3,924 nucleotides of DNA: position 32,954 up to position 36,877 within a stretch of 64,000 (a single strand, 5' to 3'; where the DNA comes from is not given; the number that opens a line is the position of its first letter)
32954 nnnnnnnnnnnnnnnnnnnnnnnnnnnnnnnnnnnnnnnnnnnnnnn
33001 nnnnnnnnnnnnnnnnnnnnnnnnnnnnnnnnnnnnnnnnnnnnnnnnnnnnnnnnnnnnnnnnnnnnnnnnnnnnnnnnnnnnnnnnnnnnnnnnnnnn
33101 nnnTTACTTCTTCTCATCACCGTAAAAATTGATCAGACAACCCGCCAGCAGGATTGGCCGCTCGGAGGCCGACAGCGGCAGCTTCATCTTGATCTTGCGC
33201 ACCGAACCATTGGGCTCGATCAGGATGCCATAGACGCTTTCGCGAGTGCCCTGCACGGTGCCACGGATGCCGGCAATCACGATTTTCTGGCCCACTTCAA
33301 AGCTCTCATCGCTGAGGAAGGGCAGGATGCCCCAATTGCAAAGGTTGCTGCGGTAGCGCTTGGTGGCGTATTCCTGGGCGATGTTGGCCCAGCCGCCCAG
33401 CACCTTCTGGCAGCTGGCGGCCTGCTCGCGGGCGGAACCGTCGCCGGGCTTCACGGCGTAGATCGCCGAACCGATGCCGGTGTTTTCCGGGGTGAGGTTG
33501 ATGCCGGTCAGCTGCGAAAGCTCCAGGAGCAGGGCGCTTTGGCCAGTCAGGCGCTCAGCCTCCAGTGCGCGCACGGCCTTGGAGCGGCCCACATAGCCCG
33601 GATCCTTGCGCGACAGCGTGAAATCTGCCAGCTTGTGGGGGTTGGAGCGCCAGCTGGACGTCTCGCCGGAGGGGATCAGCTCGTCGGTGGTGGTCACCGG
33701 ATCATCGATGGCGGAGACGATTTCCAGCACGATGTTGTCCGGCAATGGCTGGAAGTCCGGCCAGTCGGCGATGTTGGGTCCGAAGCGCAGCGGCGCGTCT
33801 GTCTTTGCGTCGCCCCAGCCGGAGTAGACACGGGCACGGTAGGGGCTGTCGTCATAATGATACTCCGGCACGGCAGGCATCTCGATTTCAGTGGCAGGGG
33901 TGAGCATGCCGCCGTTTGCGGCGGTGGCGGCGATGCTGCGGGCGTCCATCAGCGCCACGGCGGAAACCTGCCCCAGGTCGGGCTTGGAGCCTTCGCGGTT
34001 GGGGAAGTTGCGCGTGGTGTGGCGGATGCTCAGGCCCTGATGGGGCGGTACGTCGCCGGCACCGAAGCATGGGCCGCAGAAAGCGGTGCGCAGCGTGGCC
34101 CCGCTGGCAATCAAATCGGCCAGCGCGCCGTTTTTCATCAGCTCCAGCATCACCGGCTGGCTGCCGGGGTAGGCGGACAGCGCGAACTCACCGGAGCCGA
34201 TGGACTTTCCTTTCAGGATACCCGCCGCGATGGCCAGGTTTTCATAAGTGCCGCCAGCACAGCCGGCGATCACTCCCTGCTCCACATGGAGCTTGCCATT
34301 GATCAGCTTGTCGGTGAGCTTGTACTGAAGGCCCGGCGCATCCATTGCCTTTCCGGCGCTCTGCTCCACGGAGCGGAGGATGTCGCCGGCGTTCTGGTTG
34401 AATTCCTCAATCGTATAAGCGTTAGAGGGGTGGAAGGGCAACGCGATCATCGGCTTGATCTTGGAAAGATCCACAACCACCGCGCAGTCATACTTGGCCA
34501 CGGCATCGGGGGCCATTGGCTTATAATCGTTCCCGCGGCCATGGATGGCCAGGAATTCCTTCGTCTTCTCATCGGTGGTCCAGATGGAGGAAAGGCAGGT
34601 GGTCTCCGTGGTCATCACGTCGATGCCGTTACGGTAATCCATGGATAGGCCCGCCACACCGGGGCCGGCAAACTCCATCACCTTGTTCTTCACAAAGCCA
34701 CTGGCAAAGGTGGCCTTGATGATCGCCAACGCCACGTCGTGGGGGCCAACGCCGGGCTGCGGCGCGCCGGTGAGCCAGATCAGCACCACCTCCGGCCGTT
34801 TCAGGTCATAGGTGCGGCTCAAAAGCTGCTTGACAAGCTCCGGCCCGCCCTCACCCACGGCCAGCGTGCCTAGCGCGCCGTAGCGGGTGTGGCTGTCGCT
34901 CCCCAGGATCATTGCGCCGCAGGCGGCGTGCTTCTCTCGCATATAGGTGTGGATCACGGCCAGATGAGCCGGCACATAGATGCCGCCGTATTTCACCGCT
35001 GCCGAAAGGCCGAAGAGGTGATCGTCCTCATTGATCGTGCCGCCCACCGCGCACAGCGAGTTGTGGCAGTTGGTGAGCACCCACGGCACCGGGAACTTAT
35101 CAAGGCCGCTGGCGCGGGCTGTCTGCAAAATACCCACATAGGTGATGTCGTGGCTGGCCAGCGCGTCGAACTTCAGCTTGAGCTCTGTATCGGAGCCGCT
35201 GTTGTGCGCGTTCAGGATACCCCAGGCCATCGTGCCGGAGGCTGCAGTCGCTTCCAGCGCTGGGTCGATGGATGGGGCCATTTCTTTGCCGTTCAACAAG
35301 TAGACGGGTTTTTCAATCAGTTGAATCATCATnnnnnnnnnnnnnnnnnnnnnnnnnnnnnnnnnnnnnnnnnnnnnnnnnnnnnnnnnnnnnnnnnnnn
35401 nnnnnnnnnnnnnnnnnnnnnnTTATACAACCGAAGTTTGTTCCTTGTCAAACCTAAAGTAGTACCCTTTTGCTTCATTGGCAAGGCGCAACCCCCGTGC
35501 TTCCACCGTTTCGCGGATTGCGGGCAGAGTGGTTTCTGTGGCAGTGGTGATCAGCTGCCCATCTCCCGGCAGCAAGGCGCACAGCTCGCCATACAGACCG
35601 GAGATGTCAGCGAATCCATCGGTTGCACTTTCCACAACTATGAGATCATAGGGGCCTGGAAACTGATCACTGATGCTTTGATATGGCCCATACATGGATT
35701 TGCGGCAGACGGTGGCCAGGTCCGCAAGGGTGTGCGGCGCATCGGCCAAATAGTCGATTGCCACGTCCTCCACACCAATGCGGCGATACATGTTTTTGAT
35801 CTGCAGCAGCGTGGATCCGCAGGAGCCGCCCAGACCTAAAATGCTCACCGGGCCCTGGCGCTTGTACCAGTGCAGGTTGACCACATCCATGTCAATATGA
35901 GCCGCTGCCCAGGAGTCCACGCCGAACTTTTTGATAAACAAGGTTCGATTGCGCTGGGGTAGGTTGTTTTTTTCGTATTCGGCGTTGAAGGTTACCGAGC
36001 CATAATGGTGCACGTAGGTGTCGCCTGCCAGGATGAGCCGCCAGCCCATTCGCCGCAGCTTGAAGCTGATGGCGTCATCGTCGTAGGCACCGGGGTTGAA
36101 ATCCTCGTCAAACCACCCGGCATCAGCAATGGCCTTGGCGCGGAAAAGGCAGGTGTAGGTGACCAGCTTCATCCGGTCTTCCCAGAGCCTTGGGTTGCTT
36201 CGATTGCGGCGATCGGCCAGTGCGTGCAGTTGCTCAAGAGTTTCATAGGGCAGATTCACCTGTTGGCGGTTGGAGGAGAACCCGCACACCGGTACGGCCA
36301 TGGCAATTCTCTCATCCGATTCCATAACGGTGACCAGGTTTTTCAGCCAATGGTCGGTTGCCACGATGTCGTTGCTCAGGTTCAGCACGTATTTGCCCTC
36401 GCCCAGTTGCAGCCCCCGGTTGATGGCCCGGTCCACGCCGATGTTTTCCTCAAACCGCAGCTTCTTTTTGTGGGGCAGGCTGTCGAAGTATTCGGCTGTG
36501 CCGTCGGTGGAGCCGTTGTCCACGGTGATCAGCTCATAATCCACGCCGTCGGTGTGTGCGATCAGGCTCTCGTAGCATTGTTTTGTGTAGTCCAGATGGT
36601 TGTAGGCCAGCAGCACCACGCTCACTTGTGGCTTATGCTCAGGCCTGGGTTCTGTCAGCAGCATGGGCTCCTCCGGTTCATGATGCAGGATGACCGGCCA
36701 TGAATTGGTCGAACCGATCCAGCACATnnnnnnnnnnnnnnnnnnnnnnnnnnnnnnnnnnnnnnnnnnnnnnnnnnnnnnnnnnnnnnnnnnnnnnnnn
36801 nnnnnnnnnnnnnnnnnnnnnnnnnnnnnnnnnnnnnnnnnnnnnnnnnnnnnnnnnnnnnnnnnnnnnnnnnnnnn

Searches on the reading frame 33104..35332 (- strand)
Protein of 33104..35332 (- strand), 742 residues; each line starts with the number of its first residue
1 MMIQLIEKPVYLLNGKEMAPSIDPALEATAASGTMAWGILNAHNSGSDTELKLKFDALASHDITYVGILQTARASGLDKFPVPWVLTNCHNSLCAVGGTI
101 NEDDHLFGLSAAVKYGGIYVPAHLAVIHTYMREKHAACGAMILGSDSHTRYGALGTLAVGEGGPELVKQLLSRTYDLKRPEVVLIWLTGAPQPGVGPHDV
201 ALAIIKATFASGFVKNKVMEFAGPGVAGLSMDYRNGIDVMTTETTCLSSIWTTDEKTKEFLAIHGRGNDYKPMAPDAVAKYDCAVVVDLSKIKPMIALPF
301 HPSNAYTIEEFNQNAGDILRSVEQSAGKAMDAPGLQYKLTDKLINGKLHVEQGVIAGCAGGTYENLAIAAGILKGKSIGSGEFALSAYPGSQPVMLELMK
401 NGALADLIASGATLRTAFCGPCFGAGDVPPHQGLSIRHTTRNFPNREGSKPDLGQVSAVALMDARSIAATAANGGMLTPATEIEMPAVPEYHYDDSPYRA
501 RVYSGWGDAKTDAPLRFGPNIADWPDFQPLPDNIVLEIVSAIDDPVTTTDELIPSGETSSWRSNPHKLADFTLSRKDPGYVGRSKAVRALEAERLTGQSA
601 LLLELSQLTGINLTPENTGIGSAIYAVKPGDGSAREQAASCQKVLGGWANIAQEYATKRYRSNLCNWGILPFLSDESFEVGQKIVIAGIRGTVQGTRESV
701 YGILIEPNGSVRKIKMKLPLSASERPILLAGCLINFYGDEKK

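Call 5: search_protein_families(library=pfam, proteins=[window:33104-35332:-], max_evalue=0.001)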
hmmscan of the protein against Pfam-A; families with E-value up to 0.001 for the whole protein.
window:33104-35332:- (742 aa): 2 families
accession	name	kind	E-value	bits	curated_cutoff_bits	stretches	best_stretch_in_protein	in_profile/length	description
PF00330.25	Aconitase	-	6.1e-87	292.9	28.7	1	39-468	3-462/463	Aconitase family (aconitate hydratase)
PF00694.25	Aconitase_C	-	0.00016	22.4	22.8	1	630-672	85-126/131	Aconitase C-terminal domain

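Call 62: search_protein_families(library=pfam, proteins=[window:33104-35332:-], max_evalue=1)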
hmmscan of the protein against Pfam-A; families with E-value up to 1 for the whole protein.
window:33104-35332:- (742 aa): 2 families
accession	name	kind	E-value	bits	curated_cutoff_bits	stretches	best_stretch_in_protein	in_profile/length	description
PF00330.25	Aconitase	-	6.1e-87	292.9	28.7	1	39-468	3-462/463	Aconitase family (aconitate hydratase)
PF00694.25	Aconitase_C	-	0.00016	22.4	22.8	1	630-672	85-126/131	Aconitase C-terminal domain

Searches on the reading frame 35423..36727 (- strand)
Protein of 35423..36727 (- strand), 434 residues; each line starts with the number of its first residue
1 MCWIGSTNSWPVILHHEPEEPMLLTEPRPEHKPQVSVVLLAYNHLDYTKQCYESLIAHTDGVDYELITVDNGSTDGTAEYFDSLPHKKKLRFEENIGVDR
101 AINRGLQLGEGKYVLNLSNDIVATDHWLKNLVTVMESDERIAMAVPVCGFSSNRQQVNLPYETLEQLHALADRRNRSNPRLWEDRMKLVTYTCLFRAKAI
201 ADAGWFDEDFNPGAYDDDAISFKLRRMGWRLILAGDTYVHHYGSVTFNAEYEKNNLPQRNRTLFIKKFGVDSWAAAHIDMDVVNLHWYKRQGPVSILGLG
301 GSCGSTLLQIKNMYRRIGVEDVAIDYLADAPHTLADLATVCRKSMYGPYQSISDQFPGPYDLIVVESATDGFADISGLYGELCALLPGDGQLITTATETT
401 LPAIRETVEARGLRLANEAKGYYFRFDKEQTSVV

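Call 5: search_protein_families(library=pfam, proteins=[window:35423-36727:-], max_evalue=0.001)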
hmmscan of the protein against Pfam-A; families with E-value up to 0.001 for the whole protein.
window:35423-36727:- (434 aa): 1 family
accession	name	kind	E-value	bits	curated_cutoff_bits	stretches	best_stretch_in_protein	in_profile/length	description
PF00535.33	Glycos_transf_2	-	2.7e-21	76.7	23.3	1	36-159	1-129/168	Glycosyl transferase family 2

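Call 6: search_protein_families(library=ncbifam, proteins=[window:35423-36727:-], max_evalue=0.001)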
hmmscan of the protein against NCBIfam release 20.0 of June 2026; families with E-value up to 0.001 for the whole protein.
window:35423-36727:- (434 aa): 14 families
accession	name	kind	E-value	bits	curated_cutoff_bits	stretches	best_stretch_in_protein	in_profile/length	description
NF041875.1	EPS_EpsD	equivalog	3.2e-17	62.9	370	1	35-246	1-211/325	exopolysaccharide biosynthesis glycosyltransferase EpsD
TIGR03937.1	PgaC_IcaA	equivalog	2.7e-13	49.6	422.3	1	20-231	31-240/407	poly-beta-1,6-N-acetyl-D-glucosamine synthase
NF007482.0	PRK10073.1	equivalog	2.8e-12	46.3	423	1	31-139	4-114/334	glycosyltransferase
TIGR04009.1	wcaE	equivalog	1.4e-11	44.1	369.2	1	35-125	3-98/248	colanic acid biosynthesis glycosyltransferase WcaE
TIGR03965.1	mycofact_glyco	equivalog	1.8e-11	43.6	280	1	29-246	71-285/467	mycofactocin biosynthesis glycosyltransferase MftF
TIGR03111.1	glyc2_xrt_Gpos1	hypoth_equivalog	9.4e-09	34.5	363.95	1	30-143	46-164/439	TIGR03111 family XrtG-associated glycosyltransferase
NF041394.1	GtaseAglG_Halo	equivalog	1.3e-08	34.5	440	1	34-149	2-121/304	glucosyl-dolichyl phosphate glucuronosyltransferase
NF047683.1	TeichurnBiosyTuaG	equivalog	6.8e-08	32.5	400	1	31-138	4-114/252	teichuronic acid biosynthesis protein TuaG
NF053739.1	GlytfEpsEBac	equivalog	4.9e-07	29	450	1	33-140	1-112/265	glycosyltransferase EpsE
NF038302.1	EPS_HpsE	equivalog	4.1e-06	26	300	1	35-142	3-118/307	hormogonium polysaccharide biosynthesis glycosyltransferase HpsE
NF047588.1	GlcsyltransPgfSStrep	equivalog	3.3e-05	23.2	500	1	35-135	3-110/308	glycosyltransferase PgfS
TIGR03469.1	HpnB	hypoth_equivalog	5.5e-05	22.4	379.25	1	28-88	39-99/386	hopene-associated glycosyltransferase HpnB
TIGR04283.1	glyco_like_mftF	equivalog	6.5e-05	22.6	182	1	35-143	1-105/221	TIGR04283 family arsenosugar biosynthesis glycosyltransferase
NF050050.1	ProtGlycPglI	equivalog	0.00011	21.6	500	1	32-134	1-107/306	GalNAc(5)-diNAcBac-PP-undecaprenol beta-1,3-glucosyltransferase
